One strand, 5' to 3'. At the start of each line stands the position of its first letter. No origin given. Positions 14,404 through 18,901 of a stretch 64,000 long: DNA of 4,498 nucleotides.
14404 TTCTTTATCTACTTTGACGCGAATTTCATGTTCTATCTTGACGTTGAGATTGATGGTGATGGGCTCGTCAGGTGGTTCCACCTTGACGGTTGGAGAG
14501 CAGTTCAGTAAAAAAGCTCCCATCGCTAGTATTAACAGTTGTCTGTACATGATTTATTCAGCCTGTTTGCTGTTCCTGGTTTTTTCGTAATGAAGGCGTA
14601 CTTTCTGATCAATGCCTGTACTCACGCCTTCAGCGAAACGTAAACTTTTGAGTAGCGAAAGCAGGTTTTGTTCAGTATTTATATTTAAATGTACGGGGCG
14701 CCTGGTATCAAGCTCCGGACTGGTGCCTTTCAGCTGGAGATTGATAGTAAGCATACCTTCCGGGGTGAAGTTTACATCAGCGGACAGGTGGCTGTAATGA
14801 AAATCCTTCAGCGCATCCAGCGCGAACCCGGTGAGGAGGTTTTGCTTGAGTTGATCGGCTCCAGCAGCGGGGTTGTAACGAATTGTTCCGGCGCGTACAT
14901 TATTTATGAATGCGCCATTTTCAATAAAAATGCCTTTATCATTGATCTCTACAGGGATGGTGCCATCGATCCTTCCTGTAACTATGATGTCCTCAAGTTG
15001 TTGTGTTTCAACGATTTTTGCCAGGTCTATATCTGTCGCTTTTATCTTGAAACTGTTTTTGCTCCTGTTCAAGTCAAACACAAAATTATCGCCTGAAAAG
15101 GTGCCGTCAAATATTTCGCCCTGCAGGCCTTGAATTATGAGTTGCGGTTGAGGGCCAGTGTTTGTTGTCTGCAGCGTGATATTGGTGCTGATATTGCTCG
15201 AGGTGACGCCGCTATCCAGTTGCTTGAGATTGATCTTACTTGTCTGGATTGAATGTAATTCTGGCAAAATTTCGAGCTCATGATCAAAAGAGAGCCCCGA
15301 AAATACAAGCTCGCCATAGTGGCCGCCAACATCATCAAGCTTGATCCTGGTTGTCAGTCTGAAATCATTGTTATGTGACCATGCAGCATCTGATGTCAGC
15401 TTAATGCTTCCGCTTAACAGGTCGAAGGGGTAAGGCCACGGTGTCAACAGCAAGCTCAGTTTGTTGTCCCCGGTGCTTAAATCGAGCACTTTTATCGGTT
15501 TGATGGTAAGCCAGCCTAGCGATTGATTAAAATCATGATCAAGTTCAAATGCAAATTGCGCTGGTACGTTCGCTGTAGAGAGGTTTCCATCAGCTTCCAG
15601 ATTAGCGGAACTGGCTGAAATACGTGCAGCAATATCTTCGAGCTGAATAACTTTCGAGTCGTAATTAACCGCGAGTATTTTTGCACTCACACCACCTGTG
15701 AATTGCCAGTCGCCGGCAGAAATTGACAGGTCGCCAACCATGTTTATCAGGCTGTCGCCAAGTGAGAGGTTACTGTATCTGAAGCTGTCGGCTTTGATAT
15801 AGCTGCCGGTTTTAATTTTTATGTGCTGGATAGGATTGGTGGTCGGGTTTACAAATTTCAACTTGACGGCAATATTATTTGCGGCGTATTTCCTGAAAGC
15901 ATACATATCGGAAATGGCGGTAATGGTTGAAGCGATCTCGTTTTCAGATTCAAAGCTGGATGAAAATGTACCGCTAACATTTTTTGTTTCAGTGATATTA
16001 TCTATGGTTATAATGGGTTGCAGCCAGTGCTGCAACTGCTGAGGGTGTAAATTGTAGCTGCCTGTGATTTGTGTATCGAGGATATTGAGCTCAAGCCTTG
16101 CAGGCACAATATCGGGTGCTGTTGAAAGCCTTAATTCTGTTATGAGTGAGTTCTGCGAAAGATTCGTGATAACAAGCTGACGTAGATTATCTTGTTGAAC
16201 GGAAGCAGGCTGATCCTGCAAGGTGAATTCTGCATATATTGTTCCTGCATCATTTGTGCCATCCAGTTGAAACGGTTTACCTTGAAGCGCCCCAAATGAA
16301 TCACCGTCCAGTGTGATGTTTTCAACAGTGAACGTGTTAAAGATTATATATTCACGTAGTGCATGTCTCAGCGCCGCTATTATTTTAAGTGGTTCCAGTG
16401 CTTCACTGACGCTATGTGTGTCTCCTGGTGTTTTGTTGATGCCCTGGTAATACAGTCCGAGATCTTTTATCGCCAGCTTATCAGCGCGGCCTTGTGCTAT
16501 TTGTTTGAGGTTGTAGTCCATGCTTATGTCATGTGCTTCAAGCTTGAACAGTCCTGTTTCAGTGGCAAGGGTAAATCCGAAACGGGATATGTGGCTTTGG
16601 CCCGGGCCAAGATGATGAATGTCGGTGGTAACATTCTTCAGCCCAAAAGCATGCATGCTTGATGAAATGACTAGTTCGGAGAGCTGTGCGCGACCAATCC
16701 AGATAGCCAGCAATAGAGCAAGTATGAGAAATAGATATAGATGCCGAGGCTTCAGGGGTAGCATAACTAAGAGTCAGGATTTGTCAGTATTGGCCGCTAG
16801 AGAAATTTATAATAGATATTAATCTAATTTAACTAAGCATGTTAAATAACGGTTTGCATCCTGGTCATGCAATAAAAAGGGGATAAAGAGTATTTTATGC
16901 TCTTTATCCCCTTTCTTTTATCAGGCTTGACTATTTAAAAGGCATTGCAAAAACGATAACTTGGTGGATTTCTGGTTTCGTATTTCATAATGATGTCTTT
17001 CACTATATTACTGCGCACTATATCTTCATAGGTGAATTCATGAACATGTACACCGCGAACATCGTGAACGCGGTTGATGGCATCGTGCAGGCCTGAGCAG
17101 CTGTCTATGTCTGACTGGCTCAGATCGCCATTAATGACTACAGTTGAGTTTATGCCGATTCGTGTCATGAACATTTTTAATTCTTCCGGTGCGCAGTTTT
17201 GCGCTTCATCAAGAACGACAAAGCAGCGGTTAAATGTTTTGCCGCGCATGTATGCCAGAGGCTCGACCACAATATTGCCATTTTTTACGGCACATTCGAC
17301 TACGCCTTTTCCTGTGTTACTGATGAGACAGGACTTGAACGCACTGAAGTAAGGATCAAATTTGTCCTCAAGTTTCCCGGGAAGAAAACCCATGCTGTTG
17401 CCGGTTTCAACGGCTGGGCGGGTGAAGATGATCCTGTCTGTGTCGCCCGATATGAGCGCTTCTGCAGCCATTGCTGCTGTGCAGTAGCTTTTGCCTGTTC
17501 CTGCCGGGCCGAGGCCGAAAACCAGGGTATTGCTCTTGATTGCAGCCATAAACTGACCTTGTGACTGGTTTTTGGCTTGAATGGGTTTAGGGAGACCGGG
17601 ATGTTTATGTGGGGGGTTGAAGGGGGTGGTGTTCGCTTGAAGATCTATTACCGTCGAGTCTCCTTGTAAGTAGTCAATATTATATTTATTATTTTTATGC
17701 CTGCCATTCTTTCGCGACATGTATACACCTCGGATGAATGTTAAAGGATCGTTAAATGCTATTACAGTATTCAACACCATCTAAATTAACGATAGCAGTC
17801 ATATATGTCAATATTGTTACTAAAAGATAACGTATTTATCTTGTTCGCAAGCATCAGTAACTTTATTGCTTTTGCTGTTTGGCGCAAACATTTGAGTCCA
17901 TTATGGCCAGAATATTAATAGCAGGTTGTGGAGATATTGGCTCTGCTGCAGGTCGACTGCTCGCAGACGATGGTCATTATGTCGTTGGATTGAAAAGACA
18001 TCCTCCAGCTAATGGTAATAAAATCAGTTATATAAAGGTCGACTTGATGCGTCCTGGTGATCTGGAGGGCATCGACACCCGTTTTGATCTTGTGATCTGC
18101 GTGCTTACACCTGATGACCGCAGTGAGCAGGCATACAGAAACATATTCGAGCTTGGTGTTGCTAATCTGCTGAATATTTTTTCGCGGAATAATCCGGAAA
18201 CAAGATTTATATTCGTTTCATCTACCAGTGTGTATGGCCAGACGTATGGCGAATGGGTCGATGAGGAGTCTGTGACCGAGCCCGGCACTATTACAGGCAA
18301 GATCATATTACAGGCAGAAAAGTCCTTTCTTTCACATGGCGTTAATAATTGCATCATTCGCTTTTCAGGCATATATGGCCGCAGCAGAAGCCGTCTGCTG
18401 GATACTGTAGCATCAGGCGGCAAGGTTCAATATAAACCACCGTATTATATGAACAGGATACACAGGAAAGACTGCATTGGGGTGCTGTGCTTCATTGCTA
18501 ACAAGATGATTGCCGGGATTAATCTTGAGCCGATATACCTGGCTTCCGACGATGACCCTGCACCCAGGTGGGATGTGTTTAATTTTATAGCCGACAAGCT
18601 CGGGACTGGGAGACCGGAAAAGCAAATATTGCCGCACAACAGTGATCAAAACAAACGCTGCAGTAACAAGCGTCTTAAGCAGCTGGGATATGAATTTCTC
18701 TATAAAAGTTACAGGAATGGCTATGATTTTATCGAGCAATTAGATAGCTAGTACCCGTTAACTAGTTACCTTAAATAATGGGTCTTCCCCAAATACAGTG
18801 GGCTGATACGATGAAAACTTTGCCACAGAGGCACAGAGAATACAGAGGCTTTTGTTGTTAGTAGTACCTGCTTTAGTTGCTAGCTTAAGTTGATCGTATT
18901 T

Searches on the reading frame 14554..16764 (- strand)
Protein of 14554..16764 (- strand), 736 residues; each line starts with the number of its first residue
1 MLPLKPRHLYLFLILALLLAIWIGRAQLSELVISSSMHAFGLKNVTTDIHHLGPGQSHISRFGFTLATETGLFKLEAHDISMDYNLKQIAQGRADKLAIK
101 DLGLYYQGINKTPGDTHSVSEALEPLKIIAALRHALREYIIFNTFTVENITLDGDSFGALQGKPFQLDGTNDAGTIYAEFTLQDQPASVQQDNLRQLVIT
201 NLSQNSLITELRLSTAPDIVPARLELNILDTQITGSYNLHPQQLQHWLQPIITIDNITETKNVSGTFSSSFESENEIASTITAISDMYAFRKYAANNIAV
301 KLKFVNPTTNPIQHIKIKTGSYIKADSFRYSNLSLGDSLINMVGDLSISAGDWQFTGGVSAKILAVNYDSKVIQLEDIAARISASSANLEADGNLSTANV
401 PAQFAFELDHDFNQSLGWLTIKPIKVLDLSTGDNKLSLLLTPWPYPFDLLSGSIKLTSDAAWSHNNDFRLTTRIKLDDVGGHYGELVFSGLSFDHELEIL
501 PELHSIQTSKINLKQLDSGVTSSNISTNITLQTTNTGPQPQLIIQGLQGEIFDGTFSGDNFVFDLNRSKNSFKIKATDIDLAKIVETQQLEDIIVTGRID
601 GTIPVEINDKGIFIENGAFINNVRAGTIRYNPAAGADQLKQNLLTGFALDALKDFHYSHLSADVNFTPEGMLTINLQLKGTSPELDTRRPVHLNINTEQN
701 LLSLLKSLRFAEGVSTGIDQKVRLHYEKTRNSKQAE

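Call 36: search_protein_families(library=pfam, max_evalue=0.00001, proteins=[window:14554-16764:-])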
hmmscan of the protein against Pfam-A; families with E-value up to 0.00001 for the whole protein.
window:14554-16764:- (736 aa): 1 family
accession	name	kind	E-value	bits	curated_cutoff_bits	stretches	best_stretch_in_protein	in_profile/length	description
PF11739.14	YdbH-like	-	1.7e-70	239.4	26.3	1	352-722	528-892/893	Intermembrane phospholipid transport protein YdbH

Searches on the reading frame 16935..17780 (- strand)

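Call 36: search_protein_families(library=pfam, max_evalue=0.00001, proteins=[window:16935-17780:-])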
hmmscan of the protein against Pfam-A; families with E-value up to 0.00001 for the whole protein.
window:16935-17780:- (281 aa): 1 family
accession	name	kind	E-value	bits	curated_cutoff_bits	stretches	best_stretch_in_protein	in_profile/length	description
PF02562.22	PhoH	-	1.3e-68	231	27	1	67-268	2-205/205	PhoH-like protein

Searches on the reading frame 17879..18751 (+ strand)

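Call 36: search_protein_families(library=pfam, max_evalue=0.00001, proteins=[window:17879-18751:+])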
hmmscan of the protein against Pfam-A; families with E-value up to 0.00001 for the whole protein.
window:17879-18751:+ (290 aa): 2 families
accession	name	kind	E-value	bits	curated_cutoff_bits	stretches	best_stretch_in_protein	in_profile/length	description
PF01370.27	Epimerase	-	1.3e-09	38.3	20.9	1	12-135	1-138/240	NAD dependent epimerase/dehydratase family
PF04321.23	RmlD_sub_bind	-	2e-06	27.6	27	1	11-178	2-164/287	RmlD substrate binding domain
